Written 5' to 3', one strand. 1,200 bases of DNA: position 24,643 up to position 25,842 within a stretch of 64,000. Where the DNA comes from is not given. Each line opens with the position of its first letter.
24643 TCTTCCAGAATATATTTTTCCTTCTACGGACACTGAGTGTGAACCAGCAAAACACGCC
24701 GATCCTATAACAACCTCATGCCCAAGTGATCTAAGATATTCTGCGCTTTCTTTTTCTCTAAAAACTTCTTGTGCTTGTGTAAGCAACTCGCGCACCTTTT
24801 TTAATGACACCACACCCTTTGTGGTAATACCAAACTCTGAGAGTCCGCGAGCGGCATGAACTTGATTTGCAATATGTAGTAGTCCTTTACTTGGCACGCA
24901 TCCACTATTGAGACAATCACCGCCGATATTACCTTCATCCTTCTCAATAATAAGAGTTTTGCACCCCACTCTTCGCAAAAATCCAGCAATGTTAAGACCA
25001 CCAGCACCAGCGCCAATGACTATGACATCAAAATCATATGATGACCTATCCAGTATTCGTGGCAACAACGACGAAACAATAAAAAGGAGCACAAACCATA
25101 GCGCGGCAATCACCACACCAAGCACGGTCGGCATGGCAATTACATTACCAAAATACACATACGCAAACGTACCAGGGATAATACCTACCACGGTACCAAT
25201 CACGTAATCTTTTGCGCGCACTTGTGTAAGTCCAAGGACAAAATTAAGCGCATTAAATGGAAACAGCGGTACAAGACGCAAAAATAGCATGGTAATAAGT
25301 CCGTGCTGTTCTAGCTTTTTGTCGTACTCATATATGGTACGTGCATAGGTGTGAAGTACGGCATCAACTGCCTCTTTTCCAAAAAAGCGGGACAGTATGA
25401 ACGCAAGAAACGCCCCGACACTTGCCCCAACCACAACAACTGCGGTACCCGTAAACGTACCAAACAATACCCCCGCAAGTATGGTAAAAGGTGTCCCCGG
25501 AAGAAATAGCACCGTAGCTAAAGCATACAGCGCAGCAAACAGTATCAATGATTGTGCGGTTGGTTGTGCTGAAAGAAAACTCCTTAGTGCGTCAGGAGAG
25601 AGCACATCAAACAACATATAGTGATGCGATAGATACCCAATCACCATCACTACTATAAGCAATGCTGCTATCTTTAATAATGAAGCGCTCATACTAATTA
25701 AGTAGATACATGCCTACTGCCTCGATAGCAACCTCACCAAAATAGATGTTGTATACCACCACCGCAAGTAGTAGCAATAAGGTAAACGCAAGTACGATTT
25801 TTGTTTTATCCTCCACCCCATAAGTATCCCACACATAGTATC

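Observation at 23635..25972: DedA-membrane-domain::flavin disulfide reductase fusion translationally coupled to a small CCKCHC membrane protein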

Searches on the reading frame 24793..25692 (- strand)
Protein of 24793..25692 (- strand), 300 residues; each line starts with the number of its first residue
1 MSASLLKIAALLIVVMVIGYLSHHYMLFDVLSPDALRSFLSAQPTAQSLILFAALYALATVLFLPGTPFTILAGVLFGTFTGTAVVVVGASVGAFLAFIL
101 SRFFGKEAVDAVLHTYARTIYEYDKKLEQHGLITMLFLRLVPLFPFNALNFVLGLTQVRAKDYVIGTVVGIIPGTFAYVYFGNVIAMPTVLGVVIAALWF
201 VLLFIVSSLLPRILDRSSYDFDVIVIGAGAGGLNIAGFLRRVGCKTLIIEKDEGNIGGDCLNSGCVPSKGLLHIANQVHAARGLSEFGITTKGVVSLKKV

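Call 25: find_related_loci(query=A2, collection=genome_contigs, flank=4000)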
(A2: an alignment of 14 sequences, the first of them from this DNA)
Query A2 (300 aa) in genome_contigs; peptide patterns used: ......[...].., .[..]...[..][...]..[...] (x = any residue, [..] = any of these).
600 stretches matched a pattern (row limit reached: there are more); 598 encode a relative of the query (tblastn E <= 1e-3); the best 80 are kept; 80 distinct loci.
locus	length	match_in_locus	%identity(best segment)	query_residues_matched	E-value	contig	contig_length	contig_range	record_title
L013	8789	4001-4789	35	50-300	2e-49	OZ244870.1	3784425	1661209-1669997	MAG: bacterium isolate 1787d5c2-f835-4e51-9542-216dbc25d184 genome assembly, chromosome: 1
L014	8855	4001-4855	35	23-294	1e-38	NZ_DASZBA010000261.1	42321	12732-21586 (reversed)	MAG: Noviherbaspirillum sp. isolate SMAG_U6402 k141_11616, whole genome shotgun sequence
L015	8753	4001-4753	38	52-290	1e-38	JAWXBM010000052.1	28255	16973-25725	MAG: Lysobacterales bacterium isolate MP6IB1.21 k99_422092, whole genome shotgun sequence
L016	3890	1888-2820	35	1-294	6e-39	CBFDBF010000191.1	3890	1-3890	MAG TPA_asm: uncultured Gammaproteobacteria bacterium isolate SRR26215673_concoct_56 genome assembly, contig: ERZ2507348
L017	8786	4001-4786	37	52-300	7e-38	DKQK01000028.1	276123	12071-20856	MAG TPA_asm: Gammaproteobacteria bacterium UBA7310 UBA7310_contig_608, whole genome shotgun sequence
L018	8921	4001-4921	32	11-300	2e-37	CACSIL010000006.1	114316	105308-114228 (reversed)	Halioglobus japonicus isolate BC5_1 genome assembly, contig: BC5_1_contig_14, whole genome shotgun sequence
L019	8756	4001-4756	34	52-291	3e-37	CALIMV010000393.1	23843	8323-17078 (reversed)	MAG: uncultured Granulosicoccaceae bacterium isolate R4_Bin_Bin_132_1 genome assembly, contig: c_000000517946, whole gen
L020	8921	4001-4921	32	7-289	2e-37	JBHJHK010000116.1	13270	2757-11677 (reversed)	MAG: Candidatus Competibacterales bacterium isolate sb_S10C892_1 S10Ck141_140283, whole genome shotgun sequence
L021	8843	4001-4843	35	24-289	2e-37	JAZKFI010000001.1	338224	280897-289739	MAG: Pseudomonadota bacterium isolate DC_HB_02_SPN181219-bin070 DCHB02SPN_B070_0_000000000001, whole genome shotgun sequ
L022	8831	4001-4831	34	38-300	4e-37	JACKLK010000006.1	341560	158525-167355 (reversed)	MAG: Rhodoferax sp. isolate HK-STAS-PROT-90 HK-STAS-PROT-90_6, whole genome shotgun sequence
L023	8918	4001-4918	32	5-292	5e-37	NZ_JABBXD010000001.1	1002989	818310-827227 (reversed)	Salinimonas profundi strain HHU 13199 contig001, whole genome shotgun sequence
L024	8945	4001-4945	32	5-300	3e-37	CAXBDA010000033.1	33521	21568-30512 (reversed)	MAG TPA_asm: uncultured Oleiphilus sp. isolate ERR2762116_binner12_Refined_69 genome assembly, contig: ERZ3422114.1780,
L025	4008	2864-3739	34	20-300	1e-36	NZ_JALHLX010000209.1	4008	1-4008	MAG: Hydrogenophaga sp. isolate Bin_25_3 c_000000067920, whole genome shotgun sequence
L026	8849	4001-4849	32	23-292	9e-37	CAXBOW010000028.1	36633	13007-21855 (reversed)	MAG TPA_asm: uncultured Haliea sp. isolate ERR2762188_binner12_Refined_25 genome assembly, contig: ERZ3421808.1702, whol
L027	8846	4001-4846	34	27-290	6e-36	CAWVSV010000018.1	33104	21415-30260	MAG TPA_asm: uncultured Cellvibrionales bacterium isolate ERR3589567_binner12_24 genome assembly, contig: ERZ7462743.743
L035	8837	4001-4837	34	24-289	2e-34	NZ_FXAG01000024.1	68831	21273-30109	Pseudogulbenkiania subflava DSM 22618, whole genome shotgun sequence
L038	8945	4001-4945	31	1-300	3e-34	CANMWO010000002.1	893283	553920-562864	uncultured Sphingomonadaceae bacterium isolate YR25-13-3Z.fasta genome assembly, contig: NODE_2, whole genome shotgun se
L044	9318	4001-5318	43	41-300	5e-52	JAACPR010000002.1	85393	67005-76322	MAG: Candidatus Parcubacteria bacterium isolate CG_2015-02_34_13 CG_2015-02_curated_scaffold_157, whole genome shotgun s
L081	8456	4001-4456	45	34-184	2e-32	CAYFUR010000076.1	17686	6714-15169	MAG TPA_asm: uncultured Candidatus Sumerlaeota bacterium isolate ERP107533_co1_201 genome assembly, contig: NODE_2425_le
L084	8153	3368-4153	34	46-290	3e-32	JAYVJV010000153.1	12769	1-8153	MAG: Polaromonas sp. isolate GL53_Down_metabinner_23_sub GL53_Down_metabinner_23_sub_152, whole genome shotgun sequence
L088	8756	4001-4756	34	52-289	3e-32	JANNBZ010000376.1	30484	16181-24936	MAG: Burkholderiales bacterium isolate OTE_78_metabat_253 OTE_78_k141_1250517, whole genome shotgun sequence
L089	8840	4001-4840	32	23-289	3e-32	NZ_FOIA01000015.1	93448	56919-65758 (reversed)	Nitrosomonas marina strain Nm71, whole genome shotgun sequence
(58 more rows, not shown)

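Call 38: search_protein_families(library=ncbifam, proteins=[L081:1446-2300:+, L015:6077-6793:+, L035:2949-3929:+, L021:6706-7977:+, L089:463-1161:+, L089:1896-2942:+, L084:6182-6970:+, L038:6335-6940:-, L089:2933-3901:+, L088:3839-6001:+], max_evalue=0.00001)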
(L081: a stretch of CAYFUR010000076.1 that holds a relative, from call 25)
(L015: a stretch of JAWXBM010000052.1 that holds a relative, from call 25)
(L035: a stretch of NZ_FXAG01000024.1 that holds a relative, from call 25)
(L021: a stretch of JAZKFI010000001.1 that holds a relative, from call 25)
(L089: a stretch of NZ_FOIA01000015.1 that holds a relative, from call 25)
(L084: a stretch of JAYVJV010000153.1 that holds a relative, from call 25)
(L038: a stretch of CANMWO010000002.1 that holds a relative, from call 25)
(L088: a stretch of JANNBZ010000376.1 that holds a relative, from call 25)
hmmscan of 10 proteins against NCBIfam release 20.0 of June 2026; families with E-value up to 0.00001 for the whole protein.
L081:1446-2300:+ (284 aa): 0 families

L015:6077-6793:+ (238 aa): 6 families
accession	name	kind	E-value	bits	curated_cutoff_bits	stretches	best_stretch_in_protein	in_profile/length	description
TIGR04283.1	glyco_like_mftF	equivalog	5.2e-79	264.9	182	1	18-237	1-221/221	TIGR04283 family arsenosugar biosynthesis glycosyltransferase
TIGR03965.1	mycofact_glyco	equivalog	2.2e-12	46.6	280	1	16-103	74-167/467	mycofactocin biosynthesis glycosyltransferase MftF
TIGR03937.1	PgaC_IcaA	equivalog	3.9e-11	42.5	422.3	1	16-186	45-234/407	poly-beta-1,6-N-acetyl-D-glucosamine synthase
NF041875.1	EPS_EpsD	equivalog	1.2e-09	38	370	1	19-200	2-204/325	exopolysaccharide biosynthesis glycosyltransferase EpsD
TIGR04182.1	glyco_TIGR04182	equivalog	7.8e-08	32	325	1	18-117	2-100/293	S-layer glycoprotein N-glycosyltransferase AglJ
NF010496.0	PRK13915.1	equivalog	6.1e-06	25.5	262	1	15-100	30-127/307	glucosyl-3-phosphoglycerate synthase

L035:2949-3929:+ (326 aa): 13 families
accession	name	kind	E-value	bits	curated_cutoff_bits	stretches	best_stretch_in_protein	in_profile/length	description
TIGR04167.1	rSAM_SeCys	equivalog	8.8e-140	465.2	300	1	16-319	2-303/303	arsenosugar biosynthesis radical SAM (seleno)protein ArsS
TIGR03962.1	mycofact_rSAM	equivalog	1.6e-13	50.5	265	1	24-163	14-150/339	mycofactocin radical SAM maturase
TIGR04317.1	W_rSAM_matur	equivalog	7.7e-11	41.7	380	1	22-158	4-137/349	tungsten cofactor oxidoreductase radical SAM maturase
NF045574.1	sacti_mat_StsB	exception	1.2e-08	34.3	625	1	21-162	95-233/466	StsB family radical SAM/SPASM domain sactipeptide maturase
TIGR02668.1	moaA_archaeal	equivalog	6.2e-08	32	325.25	1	21-99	9-88/303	GTP 3',8-cyclase MoaA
TIGR04051.1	rSAM_NirJ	equivalog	1.3e-07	30.9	515.45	1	27-161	7-139/354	heme d1 biosynthesis radical SAM protein NirJ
NF049973.1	radical_Rv1681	equivalog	3.1e-07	29.6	380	1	29-162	79-211/326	Rv1681 family radical SAM protein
NF050035.1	rSAM_WgK_link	exception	4.4e-07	29.2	650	1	24-166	11-150/367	radical SAM/SPASM peptide maturase WgkB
TIGR04078.1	rSAM_yydG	equivalog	4.5e-07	29.6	300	1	23-83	2-63/309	YydG family radical SAM peptide epimerase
NF001199.0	PRK00164.2-1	equivalog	6.2e-07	28.8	231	1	21-108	11-99/308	GTP 3',8-cyclase MoaA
TIGR02666.1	moaA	equivalog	8.8e-07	28.2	284.05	1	21-101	9-93/336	GTP 3',8-cyclase MoaA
TIGR04053.2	TIGR04053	equivalog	1.5e-06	27.7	395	1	32-161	18-149/366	TIGR04053 family radical SAM/SPASM domain-containing protein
TIGR04055.1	rSAM_NirJ2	equivalog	2e-06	27.6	500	1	27-161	5-137/326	putative heme d1 biosynthesis radical SAM protein NirJ2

L021:6706-7977:+ (423 aa): 6 families
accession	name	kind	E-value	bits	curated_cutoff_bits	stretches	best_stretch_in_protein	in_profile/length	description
TIGR03169.1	Nterm_to_SelD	hypoth_equivalog_domain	4.8e-100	335.4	310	1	56-421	2-365/365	pyridine nucleotide-disulfide oxidoreductase family protein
TIGR04369.1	fusion_not_SelD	hypoth_equivalog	6.5e-62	209.7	700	1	58-421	1-338/701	oxidoreductase/SelD-related fusion protein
NF042949.2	3PPDioc_HcaD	equivalog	1.9e-08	33.4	450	1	119-338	67-277/386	3-phenylpropionate/cinnamic acid dioxygenase ferredoxin--NAD(+) reductase subunit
NF005572.0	PRK07251.1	equivalog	1e-06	27.7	537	0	197-337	155-293/438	FAD-containing oxidoreductase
TIGR02053.1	MerA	equivalog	2.6e-06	26.7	454.45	1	194-337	162-308/465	mercury(II) reductase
TIGR03385.1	CoA_CoA_reduc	equivalog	9.5e-06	24.6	578.8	0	198-338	148-284/439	CoA-disulfide reductase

L089:463-1161:+ (232 aa): 1 family
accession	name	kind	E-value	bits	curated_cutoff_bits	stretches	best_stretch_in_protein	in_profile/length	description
TIGR04282.1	glyco_like_cofC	hypoth_equivalog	9.4e-29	100.5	134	1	5-193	1-188/189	TIGR04282 family arsenosugar biosynthesis glycosyltransferase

L089:1896-2942:+ (348 aa): 23 families
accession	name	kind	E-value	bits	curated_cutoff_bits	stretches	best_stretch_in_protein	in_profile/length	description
NF008823.0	PRK11873.1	subfamily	1.2e-53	182.4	263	1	2-233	8-240/272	arsenite methyltransferase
NF040538.1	methyl_ArsM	equivalog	1.8e-45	155.7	500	2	2-131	2-129/356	arsinothricin biosynthesis methyltransferase ArsM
NF041537.1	ArsM_AhpD_UU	exception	4.9e-32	111.1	510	1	33-224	46-230/345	arsenite methyltransferase/AhpD domain selenoprotein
NF047649.1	MTase_UXPK_star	exception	3.4e-30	105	460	1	31-217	45-224/283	methyltransferase/UXPK-star double selenoprotein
NF041536.1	ArsM_DUF2284_UU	exception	9.5e-30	103.3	575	1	32-224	45-230/459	arsenite methyltransferase/DUF2284 domain selenoprotein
NF038099.1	AsSugarArsM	exception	4e-28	98.5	400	1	20-307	18-301/321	arsenosugar biosynthesis arsenite methyltransferase ArsM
NF045667.1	MTase_DVU1556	equivalog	5.1e-22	78.4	155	1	61-226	22-169/213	DVU_1556 family methyltransferase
NF040539.1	AST_met_ArsM_2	exception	1.2e-17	64.6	240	1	64-221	59-210/262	putative arsinothricin biosynthesis methyltransferase ArsM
TIGR02072.1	BioC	equivalog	7.6e-16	58.6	184.95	1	61-179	34-137/244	malonyl-ACP O-methyltransferase BioC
NF001244.0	PRK00216.1-5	equivalog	7e-14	51.7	216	1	62-178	49-157/236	bifunctional demethylmenaquinone methyltransferase/2-methoxy-6-polyprenyl-1,4-benzoquinol methylase UbiE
TIGR01983.1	UbiG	equivalog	1.3e-13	50.8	102.95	1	45-177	45-154/228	bifunctional 2-polyprenyl-6-hydroxyphenol methylase/3-demethylubiquinol 3-O-methyltransferase UbiG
NF043040.1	corrin_prot_MT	hypoth_equivalog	3.8e-12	46.1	180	1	61-185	41-158/216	corrinoid protein-associated methyltransferase CpaM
TIGR02752.1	MenG_heptapren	equivalog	6.6e-12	45.4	419.85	1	61-172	45-147/231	demethylmenaquinone methyltransferase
TIGR01934.1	MenG_MenH_UbiE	subfamily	6.7e-12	45.2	158.35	1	61-177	39-144/223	ubiquinone/menaquinone biosynthesis methyltransferase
NF001243.0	PRK00216.1-4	equivalog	2.4e-11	43.4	235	1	61-172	47-149/237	demethylmenaquinone methyltransferase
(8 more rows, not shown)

L084:6182-6970:+ (262 aa): 0 families

L038:6335-6940:- (201 aa): 8 families
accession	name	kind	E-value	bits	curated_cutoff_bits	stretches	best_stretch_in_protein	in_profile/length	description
NF040950.1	archin_ph_syn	equivalog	5.5e-23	81.8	180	1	5-198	3-190/191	archaetidylinositol phosphate synthase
NF045883.1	PIPSynth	equivalog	3.7e-10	39.8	170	1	11-101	8-100/197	phosphatidylinositol phosphate synthase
TIGR04217.1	archae_ser_T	exception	5.4e-09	36.1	200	1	29-126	11-110/221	archaetidylserine synthase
NF041135.1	IPPtranDIPPsyn_Thcocales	equivalog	6.9e-09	35.2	580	1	28-192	252-413/419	bifunctional L-myo-inositol-1-phosphate cytidylyltransferase/CDP-L-myo-inositol myo-inositolphosphotransferase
TIGR00473.1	pssA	equivalog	8.9e-07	29.1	107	1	39-134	8-106/153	CDP-diacylglycerol--serine O-phosphatidyltransferase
NF038086.1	anchor_synt_A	exception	1.4e-06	28.3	200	1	28-130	10-114/222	protein sorting system archaetidylserine synthase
NF045886.1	PhCholSynLeg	equivalog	8.6e-06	25.4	440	0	30-186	21-170/250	phosphatidylcholine synthase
NF038087.1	arch_ser_synth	exception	1e-05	25.3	240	0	28-97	7-79/216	archaetidylserine synthase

L089:2933-3901:+ (322 aa): 25 families
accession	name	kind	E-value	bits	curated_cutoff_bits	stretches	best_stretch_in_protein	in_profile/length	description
NF049973.1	radical_Rv1681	equivalog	2.4e-28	99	380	1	46-214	73-236/326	Rv1681 family radical SAM protein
NF045574.1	sacti_mat_StsB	exception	2.9e-15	56.1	625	1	35-198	86-244/466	StsB family radical SAM/SPASM domain sactipeptide maturase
TIGR03962.1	mycofact_rSAM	equivalog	1.3e-14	54.2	265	1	53-205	20-167/339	mycofactocin radical SAM maturase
TIGR04053.2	TIGR04053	equivalog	8.2e-14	51.6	395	1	51-198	14-161/366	TIGR04053 family radical SAM/SPASM domain-containing protein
NF050035.1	rSAM_WgK_link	exception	1.1e-13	51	650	1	53-187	17-148/367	radical SAM/SPASM peptide maturase WgkB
TIGR04167.1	rSAM_SeCys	equivalog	1.3e-13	50.9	300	1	41-190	4-151/303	arsenosugar biosynthesis radical SAM (seleno)protein ArsS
TIGR02666.1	moaA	equivalog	8.6e-13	48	284.05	1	52-229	17-195/336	GTP 3',8-cyclase MoaA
TIGR04055.1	rSAM_NirJ2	equivalog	7.8e-12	45.3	500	1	50-196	5-147/326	putative heme d1 biosynthesis radical SAM protein NirJ2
TIGR02668.1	moaA_archaeal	equivalog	5.1e-11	42.1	325.25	1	45-206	10-168/303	GTP 3',8-cyclase MoaA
TIGR04545.1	rSAM_ahbD_hemeb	equivalog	5.6e-11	42.5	500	1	53-195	8-147/339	heme b synthase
TIGR04054.1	rSAM_NirJ1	equivalog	6.4e-10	38.2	650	1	29-189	21-176/387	putative heme d1 biosynthesis radical SAM protein NirJ1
TIGR03470.1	HpnH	equivalog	1.1e-09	37.8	225.05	1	53-209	36-185/318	adenosyl-hopene transferase HpnH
TIGR04251.1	SCM_rSAM_ScmF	equivalog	1.4e-09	37.8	400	1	42-192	1-151/353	SynChlorMet cassette radical SAM/SPASM protein ScmF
NF001199.0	PRK00164.2-1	equivalog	4.3e-09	35.9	231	1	47-188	14-151/308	GTP 3',8-cyclase MoaA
TIGR04347.1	pseudo_SAM_Halo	equivalog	5.7e-09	35.7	525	1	50-191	43-180/390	TIGR04347 family pseudo-SAM/SPASM protein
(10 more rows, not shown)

L088:3839-6001:+ (720 aa): 41 families (the best 25 are shown)
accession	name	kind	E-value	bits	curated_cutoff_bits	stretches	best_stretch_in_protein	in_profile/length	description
NF004991.0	PRK06370.1-3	subfamily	6.2e-143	477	620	1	229-715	26-507/509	FAD-containing oxidoreductase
TIGR01350.1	lipoamide_DH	equivalog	3.5e-114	382.1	408.8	1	241-698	3-454/461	dihydrolipoyl dehydrogenase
TIGR02053.1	MerA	equivalog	5.7e-106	355.3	454.45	1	241-699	2-454/465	mercury(II) reductase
NF004947.0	PRK06292.2-5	equivalog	3e-86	290.2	592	1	241-703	5-463/474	dihydrolipoyl dehydrogenase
NF004943.0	PRK06292.2-1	equivalog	6.5e-80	269.1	432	1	241-695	5-452/456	dihydrolipoyl dehydrogenase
NF004946.0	PRK06292.2-4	subfamily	3.9e-78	263.3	634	1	241-698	5-470/487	dihydrolipoyl dehydrogenase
NF004992.0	PRK06370.1-4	equivalog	4.2e-76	256.2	629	1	237-690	4-447/459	FAD-containing oxidoreductase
NF004776.0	PRK06116.1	equivalog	1.2e-75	255.2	480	1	239-689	4-444/450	glutathione-disulfide reductase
NF010311.1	PRK13748.1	subfamily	4.4e-73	247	600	1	238-698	96-548/560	mercury(II) reductase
NF003585.0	PRK05249.1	equivalog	2.3e-71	240.8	465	1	238-695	5-454/464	Si-specific NAD(P)(+) transhydrogenase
NF005572.0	PRK07251.1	equivalog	6.9e-69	232.6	537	1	241-690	5-431/438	FAD-containing oxidoreductase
TIGR01424.1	gluta_reduc_2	equivalog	3.1e-68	230.4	606.05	1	238-689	1-440/446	glutathione-disulfide reductase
NF004945.0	PRK06292.2-3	equivalog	3.2e-68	230.7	494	1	241-695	5-449/457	dihydrolipoyl dehydrogenase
NF005883.0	PRK07845.1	equivalog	8.7e-68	229.4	479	1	241-695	4-456/466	NAD(P)H-quinone dehydrogenase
NF005884.0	PRK07846.1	equivalog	9.8e-68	228.8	501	1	241-677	5-429/454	mycothione reductase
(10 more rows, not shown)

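Call 51: find_related_loci(query=A2, collection=metagenome_contigs, flank=5000)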
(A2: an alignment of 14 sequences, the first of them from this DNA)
Query A2 (300 aa) in metagenome_contigs; peptide patterns used: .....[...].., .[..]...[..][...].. (x = any residue, [..] = any of these).
600 stretches matched a pattern (row limit reached: there are more); 573 encode a relative of the query (tblastn E <= 1e-3); the best 80 are kept; 80 distinct loci.
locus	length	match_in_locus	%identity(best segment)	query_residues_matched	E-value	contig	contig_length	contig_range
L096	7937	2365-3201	34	24-289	7e-39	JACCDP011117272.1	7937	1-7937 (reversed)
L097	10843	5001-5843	34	32-300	3e-37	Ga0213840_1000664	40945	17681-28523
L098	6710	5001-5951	34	3-300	3e-37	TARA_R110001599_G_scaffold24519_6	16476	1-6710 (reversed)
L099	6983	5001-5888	35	24-300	3e-37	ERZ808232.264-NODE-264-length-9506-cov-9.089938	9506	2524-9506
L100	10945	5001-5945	32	5-300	3e-37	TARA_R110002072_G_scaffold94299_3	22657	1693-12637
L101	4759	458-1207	36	52-289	3e-37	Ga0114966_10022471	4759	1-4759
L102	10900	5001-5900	34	7-289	1e-36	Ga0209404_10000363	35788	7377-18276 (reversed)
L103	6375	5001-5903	33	11-290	2e-36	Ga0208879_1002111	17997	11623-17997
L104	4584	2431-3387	31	1-300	8e-37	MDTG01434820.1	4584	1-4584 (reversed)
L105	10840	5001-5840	34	23-289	2e-36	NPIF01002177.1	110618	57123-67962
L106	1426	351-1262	32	3-291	3e-37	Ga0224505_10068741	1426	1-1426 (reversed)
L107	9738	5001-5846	33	24-290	1e-35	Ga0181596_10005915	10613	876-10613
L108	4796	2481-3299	33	32-291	1e-35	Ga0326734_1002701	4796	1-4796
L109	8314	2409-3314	33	7-291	3e-35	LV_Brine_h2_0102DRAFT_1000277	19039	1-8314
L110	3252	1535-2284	35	52-289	2e-35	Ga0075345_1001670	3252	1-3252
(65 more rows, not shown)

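Call 68: search_protein_families(library=pfam, proteins=[L044:3782-5065:+, L044:5049-6479:+], max_evalue=0.00001)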
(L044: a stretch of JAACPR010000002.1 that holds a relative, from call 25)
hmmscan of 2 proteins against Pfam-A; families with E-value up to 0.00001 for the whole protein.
L044:3782-5065:+ (427 aa): 1 family
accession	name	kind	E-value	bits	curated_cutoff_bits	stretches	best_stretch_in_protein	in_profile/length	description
PF09335.16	VTT_dom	-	3.5e-43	147.4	33.9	2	277-396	1-122/123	VTT domain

L044:5049-6479:+ (476 aa): 7 families
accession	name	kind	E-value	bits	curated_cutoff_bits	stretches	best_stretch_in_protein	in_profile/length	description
PF07992.20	Pyr_redox_2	-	4.1e-60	204.1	26.1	1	11-324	1-290/291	Pyridine nucleotide-disulphide oxidoreductase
PF02852.28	Pyr_redox_dim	-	7.7e-20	71.6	25.3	1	346-447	2-105/110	Pyridine nucleotide-disulphide oxidoreductase, dimerisation domain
PF00070.33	Pyr_redox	-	2.8e-18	66.6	22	1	179-250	2-68/82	Pyridine nucleotide-disulphide oxidoreductase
PF13738.12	Pyr_redox_3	-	5.9e-15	55.7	30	1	14-302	1-297/305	Pyridine nucleotide-disulphide oxidoreductase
PF01134.28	GIDA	-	3.8e-08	33.2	22.1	0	12-71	1-56/391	Glucose inhibited division protein A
PF01494.25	FAD_binding_3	-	9.1e-07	28.9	22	0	10-46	1-37/349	FAD binding domain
PF05834.18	Lycopene_cycl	-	8.2e-06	25.6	23.4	0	12-45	1-36/380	Lycopene cyclase protein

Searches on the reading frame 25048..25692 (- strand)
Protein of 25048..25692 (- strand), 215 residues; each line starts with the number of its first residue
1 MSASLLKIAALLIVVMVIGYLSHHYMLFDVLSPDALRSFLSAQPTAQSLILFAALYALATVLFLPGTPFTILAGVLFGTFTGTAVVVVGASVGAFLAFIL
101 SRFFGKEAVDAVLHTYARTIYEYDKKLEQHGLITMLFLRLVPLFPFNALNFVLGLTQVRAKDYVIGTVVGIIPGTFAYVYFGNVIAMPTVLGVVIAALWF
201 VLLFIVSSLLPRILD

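Call 87: search_protein_families(library=ncbifam, proteins=[window:25048-25692:-], max_evalue=1)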
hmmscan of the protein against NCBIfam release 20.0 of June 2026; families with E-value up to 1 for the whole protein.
window:25048-25692:- (215 aa): 3 families
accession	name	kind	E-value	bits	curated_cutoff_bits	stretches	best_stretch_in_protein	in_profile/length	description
NF008291.0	PRK11071.1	equivalog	0.05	13.3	252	0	81-109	59-87/193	esterase YqiA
NF052604.1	UndecprPTUtpABac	equivalog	0.088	12.8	250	1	86-185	56-157/198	undecaprenyl phosphate transporter UptA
NF009783.0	PRK13278.2-4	equivalog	0.14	11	590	1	111-188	264-335/356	formate--phosphoribosylaminoimidazolecarboxamide ligase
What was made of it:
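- On UptA-type undecaprenyl-phosphate flippase (COG0586 DedA; NF052604): 12.8 bits against a cutoff of 250 for the N-terminal 215 aa (call 87).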
